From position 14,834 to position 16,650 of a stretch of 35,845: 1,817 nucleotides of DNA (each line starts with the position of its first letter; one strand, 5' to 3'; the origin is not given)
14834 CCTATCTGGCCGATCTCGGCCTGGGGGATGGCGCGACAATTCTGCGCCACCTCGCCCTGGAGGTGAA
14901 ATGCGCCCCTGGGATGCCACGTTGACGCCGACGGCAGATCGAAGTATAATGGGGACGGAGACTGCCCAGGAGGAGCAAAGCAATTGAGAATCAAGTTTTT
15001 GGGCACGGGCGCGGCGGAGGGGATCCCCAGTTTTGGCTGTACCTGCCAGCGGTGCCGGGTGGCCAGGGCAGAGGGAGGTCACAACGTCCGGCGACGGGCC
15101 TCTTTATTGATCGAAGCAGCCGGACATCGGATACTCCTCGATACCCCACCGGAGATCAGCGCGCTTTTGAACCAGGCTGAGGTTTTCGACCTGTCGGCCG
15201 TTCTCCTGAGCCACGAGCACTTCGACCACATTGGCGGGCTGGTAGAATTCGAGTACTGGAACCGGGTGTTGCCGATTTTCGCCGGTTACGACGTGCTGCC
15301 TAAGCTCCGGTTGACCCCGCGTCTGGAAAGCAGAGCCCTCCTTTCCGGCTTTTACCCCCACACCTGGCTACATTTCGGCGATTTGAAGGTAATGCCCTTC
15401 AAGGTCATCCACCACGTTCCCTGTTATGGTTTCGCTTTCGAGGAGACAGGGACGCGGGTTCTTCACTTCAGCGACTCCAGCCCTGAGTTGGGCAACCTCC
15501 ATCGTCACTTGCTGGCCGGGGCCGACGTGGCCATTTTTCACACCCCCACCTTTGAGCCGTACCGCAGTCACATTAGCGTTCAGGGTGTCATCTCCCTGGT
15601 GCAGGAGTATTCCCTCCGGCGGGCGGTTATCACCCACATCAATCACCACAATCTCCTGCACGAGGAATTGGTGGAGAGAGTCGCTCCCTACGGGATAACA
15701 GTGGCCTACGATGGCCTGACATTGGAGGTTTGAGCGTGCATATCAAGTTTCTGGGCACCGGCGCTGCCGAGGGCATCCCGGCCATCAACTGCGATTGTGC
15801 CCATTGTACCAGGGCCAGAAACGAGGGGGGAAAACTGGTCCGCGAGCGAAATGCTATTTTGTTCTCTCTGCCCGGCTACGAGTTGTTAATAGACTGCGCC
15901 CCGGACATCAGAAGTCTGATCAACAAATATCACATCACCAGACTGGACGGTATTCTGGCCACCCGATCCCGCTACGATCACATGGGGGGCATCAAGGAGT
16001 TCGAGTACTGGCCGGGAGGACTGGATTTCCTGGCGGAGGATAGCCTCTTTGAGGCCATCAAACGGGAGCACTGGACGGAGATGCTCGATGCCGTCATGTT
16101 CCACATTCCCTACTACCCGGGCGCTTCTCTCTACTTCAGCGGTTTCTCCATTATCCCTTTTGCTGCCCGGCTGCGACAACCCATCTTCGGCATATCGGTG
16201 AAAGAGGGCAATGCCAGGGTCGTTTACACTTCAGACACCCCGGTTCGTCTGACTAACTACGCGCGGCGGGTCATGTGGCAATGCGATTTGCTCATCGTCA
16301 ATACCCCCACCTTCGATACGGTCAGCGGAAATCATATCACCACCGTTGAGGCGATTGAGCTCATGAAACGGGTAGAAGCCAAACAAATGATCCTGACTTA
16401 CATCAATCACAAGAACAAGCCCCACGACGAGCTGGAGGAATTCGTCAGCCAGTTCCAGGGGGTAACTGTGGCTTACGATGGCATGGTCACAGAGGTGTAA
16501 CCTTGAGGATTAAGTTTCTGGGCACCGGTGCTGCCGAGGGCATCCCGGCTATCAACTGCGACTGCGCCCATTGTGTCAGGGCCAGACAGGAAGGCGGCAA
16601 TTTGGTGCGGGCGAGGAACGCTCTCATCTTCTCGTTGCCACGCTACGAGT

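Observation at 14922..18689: Self-promoted operon: three tandem PhnP/PqqB-like MBL paralogs + TIM-barrel enzyme + c-di-AMP receptor DarA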

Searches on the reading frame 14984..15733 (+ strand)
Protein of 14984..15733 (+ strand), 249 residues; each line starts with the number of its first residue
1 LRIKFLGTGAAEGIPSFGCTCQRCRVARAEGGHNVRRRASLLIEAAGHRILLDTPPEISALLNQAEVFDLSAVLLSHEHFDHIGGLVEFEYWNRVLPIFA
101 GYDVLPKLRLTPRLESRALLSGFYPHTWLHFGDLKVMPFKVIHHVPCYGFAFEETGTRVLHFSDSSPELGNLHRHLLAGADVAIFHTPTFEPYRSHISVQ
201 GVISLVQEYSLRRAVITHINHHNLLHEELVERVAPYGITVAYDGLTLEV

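Call 3: search_protein_families(library=pfam, proteins=[window:14984-15733:+], max_evalue=0.01)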
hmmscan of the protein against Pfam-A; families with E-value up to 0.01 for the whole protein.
window:14984-15733:+ (249 aa): 3 families
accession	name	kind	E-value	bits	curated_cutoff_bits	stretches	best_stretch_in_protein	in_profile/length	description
PF12706.13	Lactamase_B_2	-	1.2e-18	67.9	27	1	48-219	1-200/200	Beta-lactamase superfamily domain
PF00753.33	Lactamase_B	-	9.9e-09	35.9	22.7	1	39-147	7-127/196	Metallo-beta-lactamase superfamily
PF13483.12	Lactamase_B_3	-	3.8e-05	24.2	24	0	39-83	8-50/160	Beta-lactamase superfamily domain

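Call 4: search_protein_families(library=ncbifam, proteins=[window:14984-15733:+], max_evalue=0.01)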
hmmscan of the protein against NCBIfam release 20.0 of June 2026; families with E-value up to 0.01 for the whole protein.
window:14984-15733:+ (249 aa): 18 families
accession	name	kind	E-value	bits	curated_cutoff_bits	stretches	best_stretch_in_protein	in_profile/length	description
NF002553.0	PRK02113.1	equivalog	1.4e-32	113.1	386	1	1-248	1-251/252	MBL fold metallo-hydrolase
NF038231.1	MBL_Geo_Pelo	equivalog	1.8e-30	106.3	360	1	3-247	2-249/250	GPMC system MBL fold metallohydrolase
TIGR03307.1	PhnP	equivalog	2.5e-28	99.1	272.25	1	1-247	1-249/249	phosphonate metabolism protein PhnP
TIGR02108.2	PQQ_syn_pqqB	equivalog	3e-14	53.2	245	1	2-111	1-119/298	pyrroloquinoline quinone biosynthesis protein PqqB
NF041851.1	cyc_nuc_deg_phdiest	equivalog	8.2e-08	31.9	400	1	129-223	127-225/253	cyclic nucleotide-degrading phosphodiesterase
NF000801.0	PRK00055.1-3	equivalog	2.6e-06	26.7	252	0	36-87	18-71/307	ribonuclease Z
TIGR02651.1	RNase_Z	equivalog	9.3e-06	24.9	292.95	0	36-87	16-69/302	ribonuclease Z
NF002558.0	PRK02126.1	subfamily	7e-05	22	315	1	46-86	26-64/345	ribonuclease Z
NF012229.1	bla_class_B_core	domain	0.00058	20.1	100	1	38-89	15-71/139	metallo-beta-lactamase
TIGR02650.1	RNase_Z_T_toga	equivalog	0.0011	18.3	507.05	0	43-87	14-57/277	ribonuclease Z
NF000456.2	blaMSI-1_fam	exception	0.0013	18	550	1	39-93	49-110/289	MSI-1 family subclass B3 metallo-beta-lactamase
NF001911.0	PRK00685.1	equivalog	0.0017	17.9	144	1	39-92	9-63/228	metal-dependent hydrolase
NF033105.1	bla_subclass_B3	equivalog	0.0051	16.1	240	1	40-90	25-82/257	subclass B3 metallo-beta-lactamase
NF047419.1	RNase_J1_RnjA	exception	0.0055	15.5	820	1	70-155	60-148/549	ribonuclease J1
TIGR03413.1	GSH_gloB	equivalog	0.0073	15.7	200.8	0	64-90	38-64/248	hydroxyacylglutathione hydrolase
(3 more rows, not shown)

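Call 54: find_homologous_proteins(query=window:14984-15733:+, max_evalue=0.00001)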
Query window:14984-15733:+ (249 aa): 556 proteins with E <= 0.00001 among 3650 candidates; the best 120 are listed.
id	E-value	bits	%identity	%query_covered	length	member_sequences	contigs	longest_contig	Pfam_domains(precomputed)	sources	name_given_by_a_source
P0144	1.9e-165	566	100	100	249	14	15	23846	PF12706.14,PF23023.2,PF13483.13,PF00753.34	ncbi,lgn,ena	-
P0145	6.7e-149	512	90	100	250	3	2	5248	PF12706.14,PF23023.2,PF00753.34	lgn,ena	-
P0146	1.7e-144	498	86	100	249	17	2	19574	PF12706.14,PF23023.2,PF13483.13,PF00753.34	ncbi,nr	ncbi:MAG: MBL fold metallo-hydrolase [Chloroflexi bacterium]|nr:MBL fold metallo-hydrolase [Chlorofl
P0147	2.5e-144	497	86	100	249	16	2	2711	PF12706.14,PF23023.2,PF13483.13,PF00753.34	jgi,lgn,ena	-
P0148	3.4e-144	497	87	100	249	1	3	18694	PF12706.14,PF23023.2,PF13483.13,PF00753.34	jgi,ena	-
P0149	5.9e-144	496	86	100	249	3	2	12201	PF12706.14,PF23023.2,PF13483.13,PF00753.34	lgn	-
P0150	7.7e-144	496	87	100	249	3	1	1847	PF12706.14,PF23023.2,PF00753.34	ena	-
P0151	1.5e-143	495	86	100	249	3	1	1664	PF12706.14,PF23023.2,PF13483.13,PF00753.34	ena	-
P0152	2.9e-143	494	86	100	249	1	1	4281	PF12706.14,PF23023.2,PF13483.13,PF00753.34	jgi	-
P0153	6.7e-143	493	85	100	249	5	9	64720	PF12706.14,PF23023.2,PF13483.13,PF00753.34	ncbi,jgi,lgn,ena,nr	ncbi:MAG: hypothetical protein DRI79_01550 [Chloroflexi bacterium]|nr:MAG: hypothetical protein DRI7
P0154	8.2e-143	492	86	100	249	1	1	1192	PF12706.14,PF23023.2,PF00753.34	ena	-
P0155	8.4e-143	492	86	100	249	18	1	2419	PF12706.14,PF23023.2,PF13483.13,PF00753.34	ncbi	-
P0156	7.4e-142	489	85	100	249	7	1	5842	PF12706.14,PF23023.2,PF13483.13,PF00753.34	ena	-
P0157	1.5e-141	488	86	100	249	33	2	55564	PF12706.14,PF23023.2,PF13483.13,PF00753.34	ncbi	-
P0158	1.1e-140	485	85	100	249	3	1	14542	PF12706.14,PF23023.2,PF13483.13,PF00753.34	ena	-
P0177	3.4e-126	438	76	100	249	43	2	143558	PF12706.14,PF23023.2,PF00753.34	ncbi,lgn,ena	-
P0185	2.4e-115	402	70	100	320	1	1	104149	PF12706.14,PF23023.2,PF13483.13,PF00753.34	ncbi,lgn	-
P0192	1.5e-100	354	61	100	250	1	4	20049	PF12706.14,PF23023.2,PF00753.34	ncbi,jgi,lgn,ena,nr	ncbi:MAG: hypothetical protein DRI61_00125 [Chloroflexi bacterium]|nr:MAG: hypothetical protein DRI6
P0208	4.6e-94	333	60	100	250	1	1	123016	PF12706.14,PF23023.2,PF00753.34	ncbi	-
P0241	1.3e-59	220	42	100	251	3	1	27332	PF12706.14,PF23023.2,PF00753.34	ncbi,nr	ncbi:MAG: MBL fold metallo-hydrolase [Candidatus Marinimicrobia bacterium]|nr:MBL fold metallo-hydro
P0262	9.7e-56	207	42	100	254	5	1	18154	PF12706.14,PF23023.2,PF00753.34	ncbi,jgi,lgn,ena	-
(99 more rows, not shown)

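Call 55: find_encoding_contigs(protein=P0208, flank=8000, max_places=1)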
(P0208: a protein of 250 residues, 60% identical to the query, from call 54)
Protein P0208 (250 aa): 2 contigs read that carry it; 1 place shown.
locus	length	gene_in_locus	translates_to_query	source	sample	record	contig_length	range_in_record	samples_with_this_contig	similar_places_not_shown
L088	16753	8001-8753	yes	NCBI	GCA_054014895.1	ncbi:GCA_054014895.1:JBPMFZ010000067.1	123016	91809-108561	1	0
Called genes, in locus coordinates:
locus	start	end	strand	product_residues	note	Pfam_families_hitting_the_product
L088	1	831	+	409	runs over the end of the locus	PF13527:Acetyltransf_9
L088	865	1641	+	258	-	PF00106:adh_short, PF01370:Epimerase (weak), PF08659:KR (weak), PF13561:adh_short_C2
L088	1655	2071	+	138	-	PF04134:DCC1-like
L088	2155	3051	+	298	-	PF04784:DUF547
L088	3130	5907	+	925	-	PF00923:TAL_FSA, PF00342:PGI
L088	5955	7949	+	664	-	PF00723:Glyco_hydro_15, PF22422:MGH1-like_GH (faint)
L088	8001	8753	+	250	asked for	PF23023:Anti-Pycsar_Apyc1, PF00753:Lactamase_B (weak), PF12706:Lactamase_B_2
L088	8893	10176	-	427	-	PF12832:MFS_1_like (faint), PF00083:Sugar_tr, PF07690:MFS_1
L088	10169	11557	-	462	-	PF00753:Lactamase_B (weak), PF00581:Rhodanese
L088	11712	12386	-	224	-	PF01022:HTH_5, PF12802:MarR_2 (faint), PF12840:HTH_20, PF24033:DUF7342 (faint), PF00581:Rhodanese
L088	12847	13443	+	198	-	PF04542:Sigma70_r2, PF08281:Sigma70_r4_2, PF04545:Sigma70_r4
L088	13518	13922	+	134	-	-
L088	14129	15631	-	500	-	PF02789:Peptidase_M17_N, PF00883:Peptidase_M17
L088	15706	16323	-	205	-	PF06267:DUF1028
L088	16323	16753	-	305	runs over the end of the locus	PF12911:OppC_N, PF00528:BPD_transp_1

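Call 56: find_encoding_contigs(protein=P0241, flank=8000, max_places=1)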
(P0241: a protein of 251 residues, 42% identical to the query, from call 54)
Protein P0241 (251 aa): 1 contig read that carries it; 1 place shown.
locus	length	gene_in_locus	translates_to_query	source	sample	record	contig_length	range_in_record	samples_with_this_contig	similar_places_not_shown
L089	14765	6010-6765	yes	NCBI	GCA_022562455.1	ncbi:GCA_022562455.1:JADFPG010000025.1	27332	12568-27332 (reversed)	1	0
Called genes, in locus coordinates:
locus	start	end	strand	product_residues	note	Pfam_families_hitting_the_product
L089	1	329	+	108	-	PF04041:Glyco_hydro_130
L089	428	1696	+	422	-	PF01547:SBP_bac_1, PF13416:SBP_bac_8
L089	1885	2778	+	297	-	PF00528:BPD_transp_1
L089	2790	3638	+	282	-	PF00528:BPD_transp_1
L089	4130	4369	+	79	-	-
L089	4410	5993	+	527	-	PF00474:SSF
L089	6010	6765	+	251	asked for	PF23023:Anti-Pycsar_Apyc1 (weak), PF00753:Lactamase_B (weak), PF12706:Lactamase_B_2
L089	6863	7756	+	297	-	PF00294:PfkB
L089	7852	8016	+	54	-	PF22725:GFO_IDH_MocA_C3 (weak)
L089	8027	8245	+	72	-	-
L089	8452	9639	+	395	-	PF08240:ADH_N, PF16912:Glu_dehyd_C, PF00107:ADH_zinc_N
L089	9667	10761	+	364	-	PF02633:Creatininase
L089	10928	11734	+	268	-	PF01261:AP_endonuc_2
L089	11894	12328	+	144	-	PF01797:Y1_Tnp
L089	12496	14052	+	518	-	PF16257:UxaE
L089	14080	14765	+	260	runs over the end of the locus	PF23441:SDR (faint), PF00106:adh_short, PF08659:KR, PF13561:adh_short_C2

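Call 57: find_encoding_contigs(protein=P0177, flank=8000, max_places=1)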
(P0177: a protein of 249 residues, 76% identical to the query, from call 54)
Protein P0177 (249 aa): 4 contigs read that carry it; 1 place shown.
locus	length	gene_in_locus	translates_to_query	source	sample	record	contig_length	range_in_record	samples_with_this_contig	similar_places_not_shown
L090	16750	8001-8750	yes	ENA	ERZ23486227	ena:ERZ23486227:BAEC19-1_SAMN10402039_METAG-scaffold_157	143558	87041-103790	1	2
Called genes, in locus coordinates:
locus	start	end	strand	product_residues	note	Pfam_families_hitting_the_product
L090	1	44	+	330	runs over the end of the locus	PF00356:LacI, PF00532:Peripla_BP_1, PF13407:Peripla_BP_4, PF13377:Peripla_BP_3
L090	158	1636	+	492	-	-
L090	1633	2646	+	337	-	PF00528:BPD_transp_1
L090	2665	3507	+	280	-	PF00528:BPD_transp_1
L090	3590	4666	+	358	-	PF00005:ABC_tran, PF17912:OB_MalK, PF08402:TOBE_2 (weak)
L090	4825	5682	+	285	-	PF13224:DUF4032 (faint)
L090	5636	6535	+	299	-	PF00294:PfkB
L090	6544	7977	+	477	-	-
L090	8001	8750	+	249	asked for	PF00753:Lactamase_B, PF23023:Anti-Pycsar_Apyc1, PF12706:Lactamase_B_2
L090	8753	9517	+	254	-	PF12706:Lactamase_B_2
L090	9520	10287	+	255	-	PF00753:Lactamase_B (weak), PF23023:Anti-Pycsar_Apyc1, PF12706:Lactamase_B_2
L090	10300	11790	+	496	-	-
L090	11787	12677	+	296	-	PF04962:KduI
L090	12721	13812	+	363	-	PF00923:TAL_FSA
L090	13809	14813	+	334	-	PF00294:PfkB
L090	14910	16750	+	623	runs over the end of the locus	PF02776:TPP_enzyme_N, PF00205:TPP_enzyme_M, PF02775:TPP_enzyme_C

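Call 84: search_protein_families(library=padloc, proteins=[window:14984-15733:+], max_evalue=0.001)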
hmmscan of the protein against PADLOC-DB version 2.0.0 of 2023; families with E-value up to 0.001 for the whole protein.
window:14984-15733:+ (249 aa): 0 families

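Call 86: find_encoding_contigs(protein=P0185, flank=8000, max_places=1)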
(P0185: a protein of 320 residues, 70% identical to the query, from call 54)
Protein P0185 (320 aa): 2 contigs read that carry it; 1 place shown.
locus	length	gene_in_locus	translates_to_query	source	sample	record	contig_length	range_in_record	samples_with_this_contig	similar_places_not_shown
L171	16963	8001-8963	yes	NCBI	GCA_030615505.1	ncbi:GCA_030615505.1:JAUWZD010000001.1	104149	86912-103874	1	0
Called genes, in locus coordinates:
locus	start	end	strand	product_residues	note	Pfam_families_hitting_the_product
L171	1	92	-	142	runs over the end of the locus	PF00472:RF-1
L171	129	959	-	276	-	PF01503:PRA-PH (faint), PF03819:MazG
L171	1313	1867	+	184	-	PF07690:MFS_1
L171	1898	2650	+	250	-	PF07690:MFS_1, PF13347:MFS_2 (weak)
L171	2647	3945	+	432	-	PF01467:CTP_transf_like, PF13714:PEP_mutase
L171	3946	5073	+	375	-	PF02776:TPP_enzyme_N, PF02775:TPP_enzyme_C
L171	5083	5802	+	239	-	PF00483:NTP_transferase, PF12804:NTP_transf_3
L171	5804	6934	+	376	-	PF00465:Fe-ADH, PF13685:Fe-ADH_2, PF25137:ADH_Fe_C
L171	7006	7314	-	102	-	PF18765:Polbeta, PF01909:NTP_transf_2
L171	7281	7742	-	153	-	PF05168:HEPN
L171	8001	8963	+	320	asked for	PF13483:Lactamase_B_3 (faint), PF00753:Lactamase_B, PF23023:Anti-Pycsar_Apyc1, PF12706:Lactamase_B_2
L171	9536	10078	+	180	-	PF01047:MarR (weak), PF12802:MarR_2 (weak), PF13412:HTH_24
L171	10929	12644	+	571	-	-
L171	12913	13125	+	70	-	PF10049:DUF2283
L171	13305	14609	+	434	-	PF01210:NAD_Gly3P_dh_N (faint), PF03446:NAD_binding_2 (faint), PF03721:UDPG_MGDP_dh_N, PF03807:F420_oxidored (faint), PF00984:UDPG_MGDP_dh, PF03720:UDPG_MGDP_dh_C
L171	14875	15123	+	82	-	-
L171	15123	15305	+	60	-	PF20797:HepT-like_2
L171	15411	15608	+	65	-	-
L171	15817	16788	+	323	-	PF00106:adh_short (weak), PF01073:3Beta_HSD, PF01370:Epimerase, PF02719:Polysacc_synt_2, PF04321:RmlD_sub_bind, PF07993:NAD_binding_4 (faint), PF13460:NAD_binding_10 (weak), PF16363:GDP_Man_Dehyd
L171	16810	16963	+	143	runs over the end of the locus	?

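Call 87: find_encoding_contigs(protein=P0192, flank=8000, max_places=1)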
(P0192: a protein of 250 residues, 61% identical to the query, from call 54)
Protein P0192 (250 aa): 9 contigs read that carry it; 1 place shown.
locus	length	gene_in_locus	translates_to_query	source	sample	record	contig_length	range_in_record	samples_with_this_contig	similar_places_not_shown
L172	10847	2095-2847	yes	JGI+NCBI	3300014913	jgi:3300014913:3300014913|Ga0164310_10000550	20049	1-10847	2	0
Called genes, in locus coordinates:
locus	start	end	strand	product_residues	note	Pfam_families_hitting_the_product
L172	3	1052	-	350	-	?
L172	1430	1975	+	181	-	PF03266:NTPase_1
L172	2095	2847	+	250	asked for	PF23023:Anti-Pycsar_Apyc1, PF00753:Lactamase_B, PF12706:Lactamase_B_2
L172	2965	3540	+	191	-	PF00156:Pribosyltran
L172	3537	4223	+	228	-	PF02811:PHP, PF13263:PHP_C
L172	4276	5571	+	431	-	PF00919:UPF0004, PF04055:Radical_SAM, PF01938:TRAM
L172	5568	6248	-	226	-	-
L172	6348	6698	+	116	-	-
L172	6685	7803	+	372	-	PF03599:CdhD, PF13484:Fer4_16 (faint), PF14697:Fer4_21 (faint), PF00037:Fer4 (weak), PF12797:Fer4_2 (faint), PF12798:Fer4_3 (faint), PF12838:Fer4_7, PF13187:Fer4_9 (weak), +3 more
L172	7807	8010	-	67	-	-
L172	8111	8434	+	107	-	-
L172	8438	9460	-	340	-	PF00150:Cellulase (weak), PF02449:Glyco_hydro_42 (weak)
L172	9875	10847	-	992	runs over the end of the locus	PF00704:Glyco_hydro_18 (weak)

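Call 88: find_encoding_contigs(protein=P0262, flank=8000, max_places=1)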
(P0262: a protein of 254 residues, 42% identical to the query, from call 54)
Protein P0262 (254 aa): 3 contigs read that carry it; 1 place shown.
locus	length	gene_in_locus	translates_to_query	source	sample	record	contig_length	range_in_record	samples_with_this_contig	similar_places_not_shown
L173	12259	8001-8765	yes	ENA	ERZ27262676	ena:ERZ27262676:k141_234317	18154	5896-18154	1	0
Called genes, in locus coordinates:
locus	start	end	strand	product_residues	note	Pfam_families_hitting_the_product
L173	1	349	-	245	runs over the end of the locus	PF00535:Glycos_transf_2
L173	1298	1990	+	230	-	-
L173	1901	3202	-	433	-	PF09861:Lar_N, PF21113:LarA_C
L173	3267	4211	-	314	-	PF00056:Ldh_1_N, PF02866:Ldh_1_C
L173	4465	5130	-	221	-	PF07719:TPR_2 (faint), PF13371:TPR_9 (weak), PF00515:TPR_1 (faint), PF13414:TPR_11, PF13432:TPR_16, PF14559:TPR_19 (weak), PF23914:TPR_CcmH_CycH (faint), PF13431:TPR_17 (faint)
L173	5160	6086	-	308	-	PF07136:DUF1385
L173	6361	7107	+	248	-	-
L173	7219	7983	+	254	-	PF23023:Anti-Pycsar_Apyc1 (weak), PF12706:Lactamase_B_2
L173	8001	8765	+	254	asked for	PF23023:Anti-Pycsar_Apyc1, PF00753:Lactamase_B, PF12706:Lactamase_B_2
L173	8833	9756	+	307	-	-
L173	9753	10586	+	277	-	-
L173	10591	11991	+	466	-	-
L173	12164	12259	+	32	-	?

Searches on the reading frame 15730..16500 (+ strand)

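Call 3: search_protein_families(library=pfam, proteins=[window:15730-16500:+], max_evalue=0.01)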
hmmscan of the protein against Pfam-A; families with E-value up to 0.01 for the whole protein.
window:15730-16500:+ (256 aa): 2 families
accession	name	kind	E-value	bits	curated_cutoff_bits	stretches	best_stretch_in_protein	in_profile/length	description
PF12706.13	Lactamase_B_2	-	4.7e-13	49.6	27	1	52-223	3-198/200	Beta-lactamase superfamily domain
PF23023.1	Anti-Pycsar_Apyc1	-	3.2e-05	24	50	1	41-93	21-75/250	Anti-Pycsar protein Apyc1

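Call 4: search_protein_families(library=ncbifam, proteins=[window:15730-16500:+], max_evalue=0.01)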
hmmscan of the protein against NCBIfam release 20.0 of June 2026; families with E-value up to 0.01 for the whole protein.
window:15730-16500:+ (256 aa): 8 families
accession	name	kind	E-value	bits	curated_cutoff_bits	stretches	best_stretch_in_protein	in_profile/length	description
NF002553.0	PRK02113.1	equivalog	3.2e-23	82.5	386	1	4-253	2-249/252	MBL fold metallo-hydrolase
NF038231.1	MBL_Geo_Pelo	equivalog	5.3e-22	78.6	360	2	5-91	2-85/250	GPMC system MBL fold metallohydrolase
TIGR03307.1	PhnP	equivalog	4.8e-18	65.4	272.25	1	4-253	2-248/249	phosphonate metabolism protein PhnP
TIGR02108.2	PQQ_syn_pqqB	equivalog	5.1e-12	45.9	245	1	5-121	2-128/298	pyrroloquinoline quinone biosynthesis protein PqqB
TIGR02651.1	RNase_Z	equivalog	1.3e-07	31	292.95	1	161-255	201-301/302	ribonuclease Z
NF000801.0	PRK00055.1-3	equivalog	4.8e-06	25.8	252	1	161-256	204-303/307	ribonuclease Z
NF041851.1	cyc_nuc_deg_phdiest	equivalog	0.0007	19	400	1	128-255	121-252/253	cyclic nucleotide-degrading phosphodiesterase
NF000804.0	PRK00055.2-1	equivalog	0.0026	16.9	402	0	199-248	241-291/306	ribonuclease Z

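Call 84: search_protein_families(library=padloc, proteins=[window:15730-16500:+], max_evalue=0.001)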
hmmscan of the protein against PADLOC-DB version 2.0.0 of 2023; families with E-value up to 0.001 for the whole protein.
window:15730-16500:+ (256 aa): 0 families
